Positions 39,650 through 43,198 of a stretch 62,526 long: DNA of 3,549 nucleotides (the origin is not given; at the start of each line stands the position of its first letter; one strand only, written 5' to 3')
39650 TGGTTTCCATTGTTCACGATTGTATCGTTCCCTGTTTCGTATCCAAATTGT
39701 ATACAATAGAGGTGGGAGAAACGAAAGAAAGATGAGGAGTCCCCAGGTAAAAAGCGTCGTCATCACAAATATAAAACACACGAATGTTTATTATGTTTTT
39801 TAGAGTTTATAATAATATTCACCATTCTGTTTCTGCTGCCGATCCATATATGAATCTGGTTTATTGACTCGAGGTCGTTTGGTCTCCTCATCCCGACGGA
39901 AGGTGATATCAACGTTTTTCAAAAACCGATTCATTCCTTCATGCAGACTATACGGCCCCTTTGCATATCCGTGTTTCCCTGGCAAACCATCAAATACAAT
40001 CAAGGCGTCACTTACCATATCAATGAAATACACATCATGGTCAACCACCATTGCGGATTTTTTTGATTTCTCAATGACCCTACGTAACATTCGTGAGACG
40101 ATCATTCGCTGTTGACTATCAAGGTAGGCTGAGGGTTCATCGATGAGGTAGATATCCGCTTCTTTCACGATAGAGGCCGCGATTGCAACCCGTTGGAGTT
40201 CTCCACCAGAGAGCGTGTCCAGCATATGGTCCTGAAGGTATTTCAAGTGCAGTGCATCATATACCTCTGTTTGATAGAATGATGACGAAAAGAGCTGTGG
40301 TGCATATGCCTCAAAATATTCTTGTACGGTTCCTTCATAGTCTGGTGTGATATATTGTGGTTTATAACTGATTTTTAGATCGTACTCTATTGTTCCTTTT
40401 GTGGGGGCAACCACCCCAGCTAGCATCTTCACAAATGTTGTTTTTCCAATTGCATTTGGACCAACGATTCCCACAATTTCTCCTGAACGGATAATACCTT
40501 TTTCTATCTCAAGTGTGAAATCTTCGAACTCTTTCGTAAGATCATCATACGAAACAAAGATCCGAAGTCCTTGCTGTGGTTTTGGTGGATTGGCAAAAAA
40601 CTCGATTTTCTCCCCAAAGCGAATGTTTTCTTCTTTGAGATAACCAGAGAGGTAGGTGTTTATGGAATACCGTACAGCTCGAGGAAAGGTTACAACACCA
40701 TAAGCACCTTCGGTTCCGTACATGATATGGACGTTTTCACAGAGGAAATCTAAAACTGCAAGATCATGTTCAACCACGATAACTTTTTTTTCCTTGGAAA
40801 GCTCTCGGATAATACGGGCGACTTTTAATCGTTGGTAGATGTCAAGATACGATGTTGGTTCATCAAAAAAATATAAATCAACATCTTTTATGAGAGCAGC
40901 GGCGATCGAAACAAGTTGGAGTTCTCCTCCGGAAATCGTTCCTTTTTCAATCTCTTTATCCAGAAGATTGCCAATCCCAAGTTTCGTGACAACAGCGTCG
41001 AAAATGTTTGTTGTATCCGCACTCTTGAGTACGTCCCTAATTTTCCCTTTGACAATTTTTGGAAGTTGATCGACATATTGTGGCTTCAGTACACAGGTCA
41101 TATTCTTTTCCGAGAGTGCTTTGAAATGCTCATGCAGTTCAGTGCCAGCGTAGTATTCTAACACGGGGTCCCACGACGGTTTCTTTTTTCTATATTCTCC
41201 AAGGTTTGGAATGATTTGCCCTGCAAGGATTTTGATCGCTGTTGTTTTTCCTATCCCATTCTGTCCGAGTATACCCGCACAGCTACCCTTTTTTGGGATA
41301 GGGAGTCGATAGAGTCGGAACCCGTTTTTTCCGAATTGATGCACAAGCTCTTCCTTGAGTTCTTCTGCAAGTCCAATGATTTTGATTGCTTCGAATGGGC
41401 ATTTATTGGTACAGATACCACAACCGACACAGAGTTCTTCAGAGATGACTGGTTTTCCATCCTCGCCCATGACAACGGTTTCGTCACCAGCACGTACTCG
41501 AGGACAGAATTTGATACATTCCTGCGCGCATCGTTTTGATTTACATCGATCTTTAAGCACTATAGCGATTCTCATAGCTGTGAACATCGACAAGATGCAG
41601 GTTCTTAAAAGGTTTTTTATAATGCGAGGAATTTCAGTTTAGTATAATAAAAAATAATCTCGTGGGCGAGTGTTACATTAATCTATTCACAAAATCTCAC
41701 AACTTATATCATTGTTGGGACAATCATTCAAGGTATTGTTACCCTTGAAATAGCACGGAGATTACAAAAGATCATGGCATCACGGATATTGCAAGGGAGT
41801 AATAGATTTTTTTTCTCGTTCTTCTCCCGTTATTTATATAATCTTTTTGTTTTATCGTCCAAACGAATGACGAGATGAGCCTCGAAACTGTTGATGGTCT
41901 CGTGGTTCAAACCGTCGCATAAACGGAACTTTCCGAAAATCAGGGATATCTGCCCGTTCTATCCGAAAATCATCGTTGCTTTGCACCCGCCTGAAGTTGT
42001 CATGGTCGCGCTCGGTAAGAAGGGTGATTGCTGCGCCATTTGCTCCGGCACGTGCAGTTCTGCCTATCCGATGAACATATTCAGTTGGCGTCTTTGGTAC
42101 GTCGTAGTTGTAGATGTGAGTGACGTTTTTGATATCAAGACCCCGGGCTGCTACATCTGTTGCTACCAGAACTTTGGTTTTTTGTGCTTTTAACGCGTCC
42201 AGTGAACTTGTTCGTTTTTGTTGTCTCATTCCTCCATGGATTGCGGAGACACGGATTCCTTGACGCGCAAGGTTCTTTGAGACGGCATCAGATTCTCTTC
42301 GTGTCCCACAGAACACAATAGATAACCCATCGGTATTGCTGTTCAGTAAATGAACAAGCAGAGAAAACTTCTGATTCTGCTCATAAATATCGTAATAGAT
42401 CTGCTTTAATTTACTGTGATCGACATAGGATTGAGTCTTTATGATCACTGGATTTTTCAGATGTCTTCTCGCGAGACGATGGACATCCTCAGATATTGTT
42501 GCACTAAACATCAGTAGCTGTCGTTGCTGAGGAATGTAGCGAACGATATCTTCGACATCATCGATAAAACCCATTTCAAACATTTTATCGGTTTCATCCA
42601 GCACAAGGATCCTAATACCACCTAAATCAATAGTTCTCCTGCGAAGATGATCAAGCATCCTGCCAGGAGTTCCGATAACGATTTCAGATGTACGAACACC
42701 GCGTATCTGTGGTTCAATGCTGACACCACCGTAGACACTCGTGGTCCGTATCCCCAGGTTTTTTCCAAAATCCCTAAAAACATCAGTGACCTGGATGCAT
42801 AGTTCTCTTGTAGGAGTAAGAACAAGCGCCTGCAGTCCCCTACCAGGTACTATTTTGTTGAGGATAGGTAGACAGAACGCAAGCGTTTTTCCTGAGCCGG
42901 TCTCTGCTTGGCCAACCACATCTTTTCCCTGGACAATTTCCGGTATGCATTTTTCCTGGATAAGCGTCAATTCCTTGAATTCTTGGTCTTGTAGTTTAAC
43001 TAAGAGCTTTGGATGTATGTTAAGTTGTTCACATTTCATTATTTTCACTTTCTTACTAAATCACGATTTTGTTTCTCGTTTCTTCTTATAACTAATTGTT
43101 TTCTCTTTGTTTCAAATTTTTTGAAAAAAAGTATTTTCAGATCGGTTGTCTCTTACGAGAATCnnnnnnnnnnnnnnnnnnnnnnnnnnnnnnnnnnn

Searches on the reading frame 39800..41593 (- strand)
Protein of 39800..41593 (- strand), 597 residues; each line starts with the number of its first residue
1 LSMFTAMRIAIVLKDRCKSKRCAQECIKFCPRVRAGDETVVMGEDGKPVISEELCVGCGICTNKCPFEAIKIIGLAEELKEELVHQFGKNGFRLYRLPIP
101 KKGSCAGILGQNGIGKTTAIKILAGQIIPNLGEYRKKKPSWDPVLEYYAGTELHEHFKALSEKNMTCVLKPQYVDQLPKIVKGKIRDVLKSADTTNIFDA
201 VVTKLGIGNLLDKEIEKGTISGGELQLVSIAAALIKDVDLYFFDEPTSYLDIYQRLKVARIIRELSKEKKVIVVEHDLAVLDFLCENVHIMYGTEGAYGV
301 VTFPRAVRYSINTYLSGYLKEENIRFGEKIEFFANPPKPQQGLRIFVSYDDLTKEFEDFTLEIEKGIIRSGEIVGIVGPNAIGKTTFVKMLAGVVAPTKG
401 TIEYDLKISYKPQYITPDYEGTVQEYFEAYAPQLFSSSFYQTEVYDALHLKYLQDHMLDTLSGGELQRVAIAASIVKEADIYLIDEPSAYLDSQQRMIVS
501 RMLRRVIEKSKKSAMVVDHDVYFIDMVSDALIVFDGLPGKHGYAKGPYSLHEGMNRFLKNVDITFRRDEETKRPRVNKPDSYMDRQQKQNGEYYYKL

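Call 74: search_protein_families(library=pfam, proteins=[window:39800-41593:-])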
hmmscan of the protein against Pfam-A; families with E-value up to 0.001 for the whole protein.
window:39800-41593:- (597 aa): 13 families
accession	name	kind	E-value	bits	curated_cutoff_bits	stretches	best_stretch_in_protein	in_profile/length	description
PF00005.33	ABC_tran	-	1.7e-40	139.2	25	2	368-488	8-136/137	ABC transporter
PF02463.25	SMC_N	-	2.5e-14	53.7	40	1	197-289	113-210/220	RecF/RecN/SMC N terminal domain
PF13304.12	AAA_21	-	5.7e-14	53.3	27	0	208-282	226-304/304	AAA domain, putative AbiEii toxin, Type IV TA system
PF04068.21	Fer4_RLI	-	2e-11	43.8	23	1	7-38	1-35/35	Possible Fer4-like domain in RNase L inhibitor, RLI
PF00037.32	Fer4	-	2.2e-07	30.9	21.1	1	48-71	1-24/24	4Fe-4S binding domain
PF13175.12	AAA_15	-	2.5e-06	27.8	32.1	0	355-392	13-44/374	AAA ATPase domain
PF13237.11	Fer4_10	-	3.6e-06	27.2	25.5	1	48-71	2-27/53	4Fe-4S dicluster domain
PF12837.12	Fer4_6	-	1.2e-05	25.5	25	1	47-70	1-24/24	4Fe-4S binding domain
PF13476.12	AAA_23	-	0.00019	22.6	27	0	356-391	10-39/201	AAA domain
PF12797.12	Fer4_2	-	0.00019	21.7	24.5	1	47-67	2-22/22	4Fe-4S binding domain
PF14697.11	Fer4_21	-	0.0002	21.8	35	1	21-71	10-58/59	4Fe-4S dicluster domain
PF20720.3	nSTAND3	-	0.00028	21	27.2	0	105-129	19-43/155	Novel STAND NTPase 3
PF25160.1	LdpA_Fe-S-bd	-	0.0003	21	27.6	1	21-72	4-45/49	LdpA Fe-S cluster-binding domain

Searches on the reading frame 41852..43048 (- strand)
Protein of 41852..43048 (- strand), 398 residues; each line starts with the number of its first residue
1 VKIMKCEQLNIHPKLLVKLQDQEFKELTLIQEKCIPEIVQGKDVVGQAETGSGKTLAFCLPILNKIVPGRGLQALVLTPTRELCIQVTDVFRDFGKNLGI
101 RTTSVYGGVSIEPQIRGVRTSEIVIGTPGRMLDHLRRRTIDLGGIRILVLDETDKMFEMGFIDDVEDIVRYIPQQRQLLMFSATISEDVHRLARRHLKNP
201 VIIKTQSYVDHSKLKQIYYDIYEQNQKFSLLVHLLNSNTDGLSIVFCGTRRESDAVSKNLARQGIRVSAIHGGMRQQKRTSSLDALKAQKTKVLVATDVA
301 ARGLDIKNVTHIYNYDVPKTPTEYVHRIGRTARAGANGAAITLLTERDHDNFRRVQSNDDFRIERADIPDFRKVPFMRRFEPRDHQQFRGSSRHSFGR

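Call 74: search_protein_families(library=pfam, proteins=[window:41852-43048:-])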
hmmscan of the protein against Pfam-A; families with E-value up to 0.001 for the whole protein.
window:41852-43048:- (398 aa): 3 families
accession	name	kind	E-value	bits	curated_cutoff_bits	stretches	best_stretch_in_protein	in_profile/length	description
PF00270.35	DEAD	-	2e-51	174.5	26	1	29-191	2-166/167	DEAD/DEAH box helicase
PF00271.37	Helicase_C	-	1.8e-32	112.3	23.5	1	226-335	1-110/110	Helicase conserved C-terminal domain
PF04851.21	ResIII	-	2.5e-07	31.2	22.5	1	30-186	7-163/164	Type III restriction enzyme, res subunit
